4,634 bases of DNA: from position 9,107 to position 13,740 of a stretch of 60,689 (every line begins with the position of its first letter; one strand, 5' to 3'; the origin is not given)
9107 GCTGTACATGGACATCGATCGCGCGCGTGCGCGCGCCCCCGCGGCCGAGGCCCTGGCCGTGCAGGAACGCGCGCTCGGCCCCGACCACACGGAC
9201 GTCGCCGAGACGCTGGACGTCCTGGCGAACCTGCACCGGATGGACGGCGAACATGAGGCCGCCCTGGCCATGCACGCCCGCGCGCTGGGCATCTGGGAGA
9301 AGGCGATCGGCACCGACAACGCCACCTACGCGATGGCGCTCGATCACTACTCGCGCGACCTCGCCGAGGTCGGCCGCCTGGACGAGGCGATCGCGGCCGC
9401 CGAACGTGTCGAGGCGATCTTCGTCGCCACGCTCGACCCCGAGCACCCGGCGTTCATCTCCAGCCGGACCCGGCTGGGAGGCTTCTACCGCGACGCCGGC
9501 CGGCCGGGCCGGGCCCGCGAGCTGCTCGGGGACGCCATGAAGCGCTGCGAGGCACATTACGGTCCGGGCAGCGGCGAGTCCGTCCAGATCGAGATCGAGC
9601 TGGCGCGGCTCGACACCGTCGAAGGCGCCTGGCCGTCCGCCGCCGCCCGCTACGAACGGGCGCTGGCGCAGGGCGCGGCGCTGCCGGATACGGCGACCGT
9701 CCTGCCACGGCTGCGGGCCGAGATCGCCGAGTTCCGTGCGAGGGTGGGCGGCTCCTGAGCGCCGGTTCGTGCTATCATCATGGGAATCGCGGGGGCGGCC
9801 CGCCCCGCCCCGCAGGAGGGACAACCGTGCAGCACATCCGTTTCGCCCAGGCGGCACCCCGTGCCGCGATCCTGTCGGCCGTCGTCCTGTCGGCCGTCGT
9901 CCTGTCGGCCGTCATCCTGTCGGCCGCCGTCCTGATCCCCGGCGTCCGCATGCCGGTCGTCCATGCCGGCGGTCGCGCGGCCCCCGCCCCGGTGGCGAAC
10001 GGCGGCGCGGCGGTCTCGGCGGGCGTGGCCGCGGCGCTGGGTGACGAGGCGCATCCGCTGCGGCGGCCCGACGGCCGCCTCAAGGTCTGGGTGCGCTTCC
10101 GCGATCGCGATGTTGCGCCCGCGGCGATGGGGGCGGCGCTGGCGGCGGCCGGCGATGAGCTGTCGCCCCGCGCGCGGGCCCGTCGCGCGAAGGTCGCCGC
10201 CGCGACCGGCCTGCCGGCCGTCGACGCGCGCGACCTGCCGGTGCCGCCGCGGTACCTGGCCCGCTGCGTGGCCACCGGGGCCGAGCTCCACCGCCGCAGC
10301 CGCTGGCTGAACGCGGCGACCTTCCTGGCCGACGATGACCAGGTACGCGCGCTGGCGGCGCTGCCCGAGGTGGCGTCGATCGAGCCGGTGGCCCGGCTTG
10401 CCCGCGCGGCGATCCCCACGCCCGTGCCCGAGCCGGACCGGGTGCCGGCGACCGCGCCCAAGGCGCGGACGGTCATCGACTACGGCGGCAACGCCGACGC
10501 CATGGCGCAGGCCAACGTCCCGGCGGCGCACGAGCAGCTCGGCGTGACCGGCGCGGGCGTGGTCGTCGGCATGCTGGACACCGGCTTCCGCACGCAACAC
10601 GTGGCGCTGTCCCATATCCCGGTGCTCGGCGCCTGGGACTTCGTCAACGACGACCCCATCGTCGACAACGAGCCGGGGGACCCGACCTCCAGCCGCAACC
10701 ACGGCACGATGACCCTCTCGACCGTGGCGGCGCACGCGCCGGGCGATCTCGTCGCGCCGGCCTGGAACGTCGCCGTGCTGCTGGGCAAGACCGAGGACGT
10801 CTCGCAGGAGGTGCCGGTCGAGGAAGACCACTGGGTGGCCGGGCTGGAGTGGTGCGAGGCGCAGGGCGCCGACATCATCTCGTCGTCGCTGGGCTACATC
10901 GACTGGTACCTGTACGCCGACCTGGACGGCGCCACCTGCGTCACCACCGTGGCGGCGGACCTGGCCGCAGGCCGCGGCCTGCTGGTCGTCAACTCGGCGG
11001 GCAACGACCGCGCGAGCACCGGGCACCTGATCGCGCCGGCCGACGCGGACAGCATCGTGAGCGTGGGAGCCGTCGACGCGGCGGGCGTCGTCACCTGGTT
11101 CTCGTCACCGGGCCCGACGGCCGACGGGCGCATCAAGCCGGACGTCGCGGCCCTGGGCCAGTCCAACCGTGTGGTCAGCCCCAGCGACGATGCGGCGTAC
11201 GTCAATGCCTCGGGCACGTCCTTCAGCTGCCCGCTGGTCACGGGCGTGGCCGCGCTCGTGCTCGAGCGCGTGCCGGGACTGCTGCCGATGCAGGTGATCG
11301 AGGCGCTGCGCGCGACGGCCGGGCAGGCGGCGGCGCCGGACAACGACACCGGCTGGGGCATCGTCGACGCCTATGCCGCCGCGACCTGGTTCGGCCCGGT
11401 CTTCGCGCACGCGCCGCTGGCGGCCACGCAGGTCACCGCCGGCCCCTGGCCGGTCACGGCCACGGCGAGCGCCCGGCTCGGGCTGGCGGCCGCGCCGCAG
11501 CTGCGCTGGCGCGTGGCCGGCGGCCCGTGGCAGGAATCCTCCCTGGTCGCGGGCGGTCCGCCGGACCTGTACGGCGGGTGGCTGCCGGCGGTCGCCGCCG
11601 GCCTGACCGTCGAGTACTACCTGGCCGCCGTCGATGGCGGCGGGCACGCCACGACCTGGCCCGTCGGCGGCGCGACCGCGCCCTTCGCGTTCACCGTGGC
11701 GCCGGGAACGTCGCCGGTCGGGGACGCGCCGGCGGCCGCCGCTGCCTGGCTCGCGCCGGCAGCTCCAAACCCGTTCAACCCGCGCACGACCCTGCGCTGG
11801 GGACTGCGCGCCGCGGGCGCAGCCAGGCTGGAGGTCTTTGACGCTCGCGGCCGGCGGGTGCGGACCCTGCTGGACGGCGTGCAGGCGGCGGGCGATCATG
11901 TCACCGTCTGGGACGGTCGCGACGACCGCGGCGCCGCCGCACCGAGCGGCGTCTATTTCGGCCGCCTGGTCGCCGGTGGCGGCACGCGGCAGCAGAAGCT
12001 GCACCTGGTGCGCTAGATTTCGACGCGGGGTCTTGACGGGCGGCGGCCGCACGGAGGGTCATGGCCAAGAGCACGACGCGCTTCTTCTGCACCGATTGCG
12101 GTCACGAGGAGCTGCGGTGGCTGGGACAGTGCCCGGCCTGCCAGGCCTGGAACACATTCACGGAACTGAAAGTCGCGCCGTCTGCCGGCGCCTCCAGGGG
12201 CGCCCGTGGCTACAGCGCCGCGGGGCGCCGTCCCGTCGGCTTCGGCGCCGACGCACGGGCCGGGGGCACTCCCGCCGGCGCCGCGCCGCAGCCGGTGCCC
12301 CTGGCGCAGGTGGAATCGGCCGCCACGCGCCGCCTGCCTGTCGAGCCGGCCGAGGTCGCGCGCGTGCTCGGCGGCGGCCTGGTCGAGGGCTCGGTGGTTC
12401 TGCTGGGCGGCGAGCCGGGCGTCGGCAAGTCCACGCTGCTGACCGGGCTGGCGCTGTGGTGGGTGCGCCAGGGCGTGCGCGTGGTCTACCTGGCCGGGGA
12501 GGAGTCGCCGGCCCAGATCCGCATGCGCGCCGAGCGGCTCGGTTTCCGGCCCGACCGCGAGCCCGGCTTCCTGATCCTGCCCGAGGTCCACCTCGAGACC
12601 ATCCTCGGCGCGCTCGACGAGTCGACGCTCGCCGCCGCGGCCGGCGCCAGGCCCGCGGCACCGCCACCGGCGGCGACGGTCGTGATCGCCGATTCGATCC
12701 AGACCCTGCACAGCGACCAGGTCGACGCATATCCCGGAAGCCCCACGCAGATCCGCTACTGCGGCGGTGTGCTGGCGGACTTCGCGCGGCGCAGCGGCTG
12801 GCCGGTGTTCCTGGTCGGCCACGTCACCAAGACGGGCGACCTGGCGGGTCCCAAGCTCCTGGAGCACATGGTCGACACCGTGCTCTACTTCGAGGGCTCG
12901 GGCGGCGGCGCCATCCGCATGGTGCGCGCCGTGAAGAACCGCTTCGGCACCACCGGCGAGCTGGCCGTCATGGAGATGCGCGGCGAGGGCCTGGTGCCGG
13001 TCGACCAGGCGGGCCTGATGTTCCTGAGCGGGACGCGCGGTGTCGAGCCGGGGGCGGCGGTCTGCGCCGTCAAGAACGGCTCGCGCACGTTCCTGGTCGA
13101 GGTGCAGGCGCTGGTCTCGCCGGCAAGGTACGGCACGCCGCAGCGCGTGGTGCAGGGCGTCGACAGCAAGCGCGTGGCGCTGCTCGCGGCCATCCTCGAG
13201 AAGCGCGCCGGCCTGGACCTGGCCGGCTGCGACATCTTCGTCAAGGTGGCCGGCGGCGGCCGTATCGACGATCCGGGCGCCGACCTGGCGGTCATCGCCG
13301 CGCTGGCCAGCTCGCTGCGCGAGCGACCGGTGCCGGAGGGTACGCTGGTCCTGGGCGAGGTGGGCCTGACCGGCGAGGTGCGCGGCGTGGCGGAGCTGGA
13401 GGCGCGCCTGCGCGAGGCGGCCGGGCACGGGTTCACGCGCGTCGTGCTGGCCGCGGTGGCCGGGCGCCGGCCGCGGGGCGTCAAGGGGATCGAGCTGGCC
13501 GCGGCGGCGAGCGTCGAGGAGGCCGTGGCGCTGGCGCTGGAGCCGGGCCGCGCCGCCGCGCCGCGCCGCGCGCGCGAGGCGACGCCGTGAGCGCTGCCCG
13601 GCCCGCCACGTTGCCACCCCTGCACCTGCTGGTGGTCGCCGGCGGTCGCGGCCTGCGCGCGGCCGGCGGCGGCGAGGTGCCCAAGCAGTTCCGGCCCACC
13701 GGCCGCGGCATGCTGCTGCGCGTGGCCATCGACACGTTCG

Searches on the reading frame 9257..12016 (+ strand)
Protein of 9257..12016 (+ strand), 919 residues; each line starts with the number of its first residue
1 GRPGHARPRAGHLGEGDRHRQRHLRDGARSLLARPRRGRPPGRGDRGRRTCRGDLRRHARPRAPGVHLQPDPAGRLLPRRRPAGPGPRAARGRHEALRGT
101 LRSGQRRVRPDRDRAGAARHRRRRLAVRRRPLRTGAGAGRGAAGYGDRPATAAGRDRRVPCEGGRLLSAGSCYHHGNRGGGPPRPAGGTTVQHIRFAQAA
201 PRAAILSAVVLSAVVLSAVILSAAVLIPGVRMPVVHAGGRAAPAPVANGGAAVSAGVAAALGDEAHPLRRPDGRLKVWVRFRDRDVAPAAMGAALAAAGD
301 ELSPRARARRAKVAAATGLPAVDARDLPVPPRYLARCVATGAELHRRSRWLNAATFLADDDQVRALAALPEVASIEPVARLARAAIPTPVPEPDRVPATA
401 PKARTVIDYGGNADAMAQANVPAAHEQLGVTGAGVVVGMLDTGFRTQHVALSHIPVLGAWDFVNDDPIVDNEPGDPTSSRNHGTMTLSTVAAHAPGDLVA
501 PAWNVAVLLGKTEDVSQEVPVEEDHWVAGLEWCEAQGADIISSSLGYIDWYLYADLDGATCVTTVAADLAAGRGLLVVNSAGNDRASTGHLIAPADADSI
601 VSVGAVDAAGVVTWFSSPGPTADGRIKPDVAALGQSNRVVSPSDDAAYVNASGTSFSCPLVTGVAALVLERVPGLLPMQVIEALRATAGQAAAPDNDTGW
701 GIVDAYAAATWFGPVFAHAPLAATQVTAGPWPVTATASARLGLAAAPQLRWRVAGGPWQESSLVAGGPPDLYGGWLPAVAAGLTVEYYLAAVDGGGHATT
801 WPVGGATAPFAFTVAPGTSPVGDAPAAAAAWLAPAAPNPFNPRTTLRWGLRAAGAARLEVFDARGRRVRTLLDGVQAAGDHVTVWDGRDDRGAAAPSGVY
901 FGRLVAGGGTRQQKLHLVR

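Call 47: search_protein_families(library=pfam, proteins=[window:9257-12016:+], max_evalue=0.0001)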
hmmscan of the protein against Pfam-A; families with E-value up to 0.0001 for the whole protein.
window:9257-12016:+ (919 aa): 2 families
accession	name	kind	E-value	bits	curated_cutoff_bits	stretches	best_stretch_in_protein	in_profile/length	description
PF00082.27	Peptidase_S8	-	8.8e-39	134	21.8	1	432-701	1-288/288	Subtilase family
PF13860.13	FlgD_ig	-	2.5e-10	40.6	27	1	851-900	20-69/79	FlgD Ig-like domain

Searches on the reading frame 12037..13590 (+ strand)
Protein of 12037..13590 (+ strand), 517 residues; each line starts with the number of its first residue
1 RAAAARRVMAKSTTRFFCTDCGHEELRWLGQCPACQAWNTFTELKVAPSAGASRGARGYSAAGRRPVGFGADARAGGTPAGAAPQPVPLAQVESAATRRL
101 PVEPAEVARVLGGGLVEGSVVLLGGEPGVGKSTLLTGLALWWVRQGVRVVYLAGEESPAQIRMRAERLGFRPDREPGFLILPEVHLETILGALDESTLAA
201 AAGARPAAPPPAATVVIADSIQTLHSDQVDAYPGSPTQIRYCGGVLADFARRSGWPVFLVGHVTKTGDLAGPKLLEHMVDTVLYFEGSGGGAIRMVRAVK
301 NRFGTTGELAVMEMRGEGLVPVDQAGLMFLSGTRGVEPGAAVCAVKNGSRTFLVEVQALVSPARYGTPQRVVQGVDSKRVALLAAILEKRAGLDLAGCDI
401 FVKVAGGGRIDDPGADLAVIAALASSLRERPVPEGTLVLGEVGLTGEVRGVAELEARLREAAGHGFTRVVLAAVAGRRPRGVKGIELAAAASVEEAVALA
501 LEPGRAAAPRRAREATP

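Call 47: search_protein_families(library=pfam, proteins=[window:12037-13590:+], max_evalue=0.0001)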
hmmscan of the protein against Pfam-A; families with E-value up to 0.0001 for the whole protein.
window:12037-13590:+ (517 aa): 5 families
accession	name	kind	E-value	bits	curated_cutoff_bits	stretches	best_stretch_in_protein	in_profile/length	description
PF13481.12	AAA_25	-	6.3e-16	59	27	1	92-268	7-195/195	AAA domain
PF18073.7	Zn_ribbon_LapB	-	1.1e-10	41.4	25.7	1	18-43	3-28/28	Rubredoxin metal binding domain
PF06745.19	ATPase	-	3.6e-07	30.2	26.6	1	110-170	11-72/231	KaiC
PF20720.3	nSTAND3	-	1.5e-05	25.2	27.2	1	118-156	17-52/155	Novel STAND NTPase 3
PF13541.12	ChlI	-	9.6e-05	22.7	27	0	411-473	57-119/121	Subunit ChlI of Mg-chelatase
